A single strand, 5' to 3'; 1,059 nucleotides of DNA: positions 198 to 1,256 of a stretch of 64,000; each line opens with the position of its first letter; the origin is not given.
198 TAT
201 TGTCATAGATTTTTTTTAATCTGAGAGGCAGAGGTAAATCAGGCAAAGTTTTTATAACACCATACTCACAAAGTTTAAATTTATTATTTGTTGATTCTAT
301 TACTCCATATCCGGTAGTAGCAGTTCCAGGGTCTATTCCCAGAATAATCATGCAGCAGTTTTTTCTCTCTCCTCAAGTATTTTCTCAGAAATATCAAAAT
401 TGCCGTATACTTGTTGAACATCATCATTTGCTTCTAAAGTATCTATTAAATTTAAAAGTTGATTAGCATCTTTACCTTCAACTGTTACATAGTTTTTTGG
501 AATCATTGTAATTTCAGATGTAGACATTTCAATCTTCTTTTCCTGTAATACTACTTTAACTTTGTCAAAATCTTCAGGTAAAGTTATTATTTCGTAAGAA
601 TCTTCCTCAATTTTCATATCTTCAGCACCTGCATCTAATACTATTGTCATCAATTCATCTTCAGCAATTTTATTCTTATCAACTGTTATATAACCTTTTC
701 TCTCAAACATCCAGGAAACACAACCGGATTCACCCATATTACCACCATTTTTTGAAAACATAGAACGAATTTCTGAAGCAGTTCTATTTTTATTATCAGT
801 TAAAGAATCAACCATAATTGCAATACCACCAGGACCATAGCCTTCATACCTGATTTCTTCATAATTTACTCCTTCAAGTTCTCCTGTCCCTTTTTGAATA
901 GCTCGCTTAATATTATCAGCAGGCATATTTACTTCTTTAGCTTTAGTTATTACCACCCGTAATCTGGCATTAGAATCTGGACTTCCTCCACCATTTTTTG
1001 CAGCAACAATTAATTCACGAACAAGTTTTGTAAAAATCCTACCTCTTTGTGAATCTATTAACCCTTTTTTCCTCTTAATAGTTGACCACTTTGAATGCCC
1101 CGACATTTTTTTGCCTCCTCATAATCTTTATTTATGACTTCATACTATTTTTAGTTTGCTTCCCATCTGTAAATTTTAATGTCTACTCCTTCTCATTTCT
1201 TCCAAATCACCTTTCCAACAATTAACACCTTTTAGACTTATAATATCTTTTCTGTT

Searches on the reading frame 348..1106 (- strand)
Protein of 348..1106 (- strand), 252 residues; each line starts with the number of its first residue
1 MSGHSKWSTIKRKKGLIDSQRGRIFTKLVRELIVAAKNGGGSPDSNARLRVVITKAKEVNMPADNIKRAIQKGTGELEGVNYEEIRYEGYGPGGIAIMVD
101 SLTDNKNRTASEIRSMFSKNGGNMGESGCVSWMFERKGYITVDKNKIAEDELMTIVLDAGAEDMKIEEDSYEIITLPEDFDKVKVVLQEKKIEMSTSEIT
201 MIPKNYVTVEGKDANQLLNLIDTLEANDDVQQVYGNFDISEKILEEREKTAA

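Call 61: find_encoding_contigs(protein=window:348-1106:-, flank=10000, max_places=3)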
Protein window:348-1106:- (252 aa): 6 contigs read that carry it; 3 places shown.
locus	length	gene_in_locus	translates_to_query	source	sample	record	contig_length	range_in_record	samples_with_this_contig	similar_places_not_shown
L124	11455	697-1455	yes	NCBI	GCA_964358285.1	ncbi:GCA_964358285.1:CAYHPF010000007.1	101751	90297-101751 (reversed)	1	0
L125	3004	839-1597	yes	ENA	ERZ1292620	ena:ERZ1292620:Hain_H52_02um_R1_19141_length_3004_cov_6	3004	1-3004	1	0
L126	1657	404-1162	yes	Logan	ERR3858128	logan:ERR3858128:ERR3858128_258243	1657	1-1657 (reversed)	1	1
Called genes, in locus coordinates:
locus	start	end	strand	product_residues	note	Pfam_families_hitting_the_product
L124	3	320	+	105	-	?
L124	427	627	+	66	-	PF09957:VapB_antitoxin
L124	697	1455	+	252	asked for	PF20772:TACO1_YebC_N, PF01709:Transcrip_reg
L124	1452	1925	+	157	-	PF02075:RuvC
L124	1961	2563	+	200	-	PF01330:RuvA_N, PF00633:HHH (faint), PF14520:HHH_5, PF07499:RuvA_C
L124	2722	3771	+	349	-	PF05496:RuvB_N, PF06068:TIP49 (faint), PF00004:AAA, PF07728:AAA_5, PF17864:AAA_lid_4, PF05491:WHD_RuvB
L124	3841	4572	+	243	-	PF00483:NTP_transferase, PF01128:IspD, PF12804:NTP_transf_3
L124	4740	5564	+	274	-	PF14559:TPR_19 (weak)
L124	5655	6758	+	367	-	-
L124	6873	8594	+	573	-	PF05547:Peptidase_M6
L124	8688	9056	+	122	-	PF01740:STAS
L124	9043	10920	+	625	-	PF11028:TMEM260_N, PF00515:TPR_1 (faint), PF13414:TPR_11 (weak)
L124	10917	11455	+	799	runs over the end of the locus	PF11028:TMEM260_N, PF13414:TPR_11, PF00515:TPR_1, PF13181:TPR_8, PF13424:TPR_12, PF13424:TPR_12, PF13414:TPR_11, PF00515:TPR_1, +19 more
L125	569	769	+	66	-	PF09957:VapB_antitoxin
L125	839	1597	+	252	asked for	PF20772:TACO1_YebC_N, PF01709:Transcrip_reg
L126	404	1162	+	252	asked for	PF20772:TACO1_YebC_N, PF01709:Transcrip_reg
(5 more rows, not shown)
